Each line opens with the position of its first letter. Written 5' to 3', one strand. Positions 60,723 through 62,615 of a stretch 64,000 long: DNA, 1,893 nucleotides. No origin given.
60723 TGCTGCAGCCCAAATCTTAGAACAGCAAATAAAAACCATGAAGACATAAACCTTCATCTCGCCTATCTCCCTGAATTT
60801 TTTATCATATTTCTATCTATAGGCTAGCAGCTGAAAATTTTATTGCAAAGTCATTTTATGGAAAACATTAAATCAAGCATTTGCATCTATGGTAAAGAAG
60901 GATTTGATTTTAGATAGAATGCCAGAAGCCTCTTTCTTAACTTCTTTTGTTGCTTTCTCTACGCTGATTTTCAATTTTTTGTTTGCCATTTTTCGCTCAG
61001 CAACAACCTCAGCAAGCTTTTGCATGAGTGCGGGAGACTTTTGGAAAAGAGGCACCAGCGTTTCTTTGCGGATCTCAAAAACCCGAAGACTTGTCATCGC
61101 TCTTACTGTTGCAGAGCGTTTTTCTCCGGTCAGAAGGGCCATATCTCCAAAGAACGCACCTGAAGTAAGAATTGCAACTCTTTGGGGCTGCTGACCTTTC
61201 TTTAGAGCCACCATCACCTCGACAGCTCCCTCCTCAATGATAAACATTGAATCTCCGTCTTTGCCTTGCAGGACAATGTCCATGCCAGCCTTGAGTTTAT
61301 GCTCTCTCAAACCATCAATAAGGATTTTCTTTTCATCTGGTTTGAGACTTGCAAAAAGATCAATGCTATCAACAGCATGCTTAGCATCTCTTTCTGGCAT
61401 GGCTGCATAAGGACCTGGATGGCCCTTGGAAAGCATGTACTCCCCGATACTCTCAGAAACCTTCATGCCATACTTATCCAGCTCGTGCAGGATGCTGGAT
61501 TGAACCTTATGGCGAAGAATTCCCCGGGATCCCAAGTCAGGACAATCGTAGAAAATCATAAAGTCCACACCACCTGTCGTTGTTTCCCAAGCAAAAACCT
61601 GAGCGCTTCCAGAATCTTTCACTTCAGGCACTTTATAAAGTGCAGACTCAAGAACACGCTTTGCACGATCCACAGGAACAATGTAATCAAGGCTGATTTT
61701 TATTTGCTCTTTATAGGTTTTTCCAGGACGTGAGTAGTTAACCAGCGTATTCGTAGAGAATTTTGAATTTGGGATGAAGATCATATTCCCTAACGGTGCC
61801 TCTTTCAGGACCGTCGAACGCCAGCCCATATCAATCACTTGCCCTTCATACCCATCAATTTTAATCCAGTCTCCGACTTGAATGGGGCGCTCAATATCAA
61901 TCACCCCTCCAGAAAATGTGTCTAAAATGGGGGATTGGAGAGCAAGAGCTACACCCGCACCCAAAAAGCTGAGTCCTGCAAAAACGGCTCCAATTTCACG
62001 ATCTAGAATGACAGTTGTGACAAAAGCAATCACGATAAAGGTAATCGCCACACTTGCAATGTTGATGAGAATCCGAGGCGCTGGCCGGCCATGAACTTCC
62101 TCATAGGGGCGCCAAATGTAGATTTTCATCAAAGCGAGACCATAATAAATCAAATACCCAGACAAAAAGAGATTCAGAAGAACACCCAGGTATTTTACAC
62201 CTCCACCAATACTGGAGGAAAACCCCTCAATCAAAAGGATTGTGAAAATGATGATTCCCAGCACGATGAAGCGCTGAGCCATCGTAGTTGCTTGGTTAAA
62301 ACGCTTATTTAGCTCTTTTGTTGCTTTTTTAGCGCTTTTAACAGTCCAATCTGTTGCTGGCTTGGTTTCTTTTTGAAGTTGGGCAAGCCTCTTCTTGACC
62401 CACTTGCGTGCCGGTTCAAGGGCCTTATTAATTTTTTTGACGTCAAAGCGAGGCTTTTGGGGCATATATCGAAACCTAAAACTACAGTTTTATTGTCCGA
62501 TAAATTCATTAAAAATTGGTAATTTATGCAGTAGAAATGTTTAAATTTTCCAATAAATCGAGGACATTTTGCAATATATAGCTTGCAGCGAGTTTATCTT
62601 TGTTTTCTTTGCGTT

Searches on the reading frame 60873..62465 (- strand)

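Call 45: search_protein_families(library=pfam, proteins=[window:60873-62465:-], max_evalue=0.00001)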
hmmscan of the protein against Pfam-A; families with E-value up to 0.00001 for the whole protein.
window:60873-62465:- (530 aa): 2 families
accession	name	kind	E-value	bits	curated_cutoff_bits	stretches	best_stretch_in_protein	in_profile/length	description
PF00027.35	cNMP_binding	-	2.7e-19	69.4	27.5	1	389-476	2-88/89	Cyclic nucleotide-binding domain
PF00924.24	MS_channel_2nd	-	1.7e-16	60.5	20.2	1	180-246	3-68/68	Mechanosensitive ion channel, beta-domain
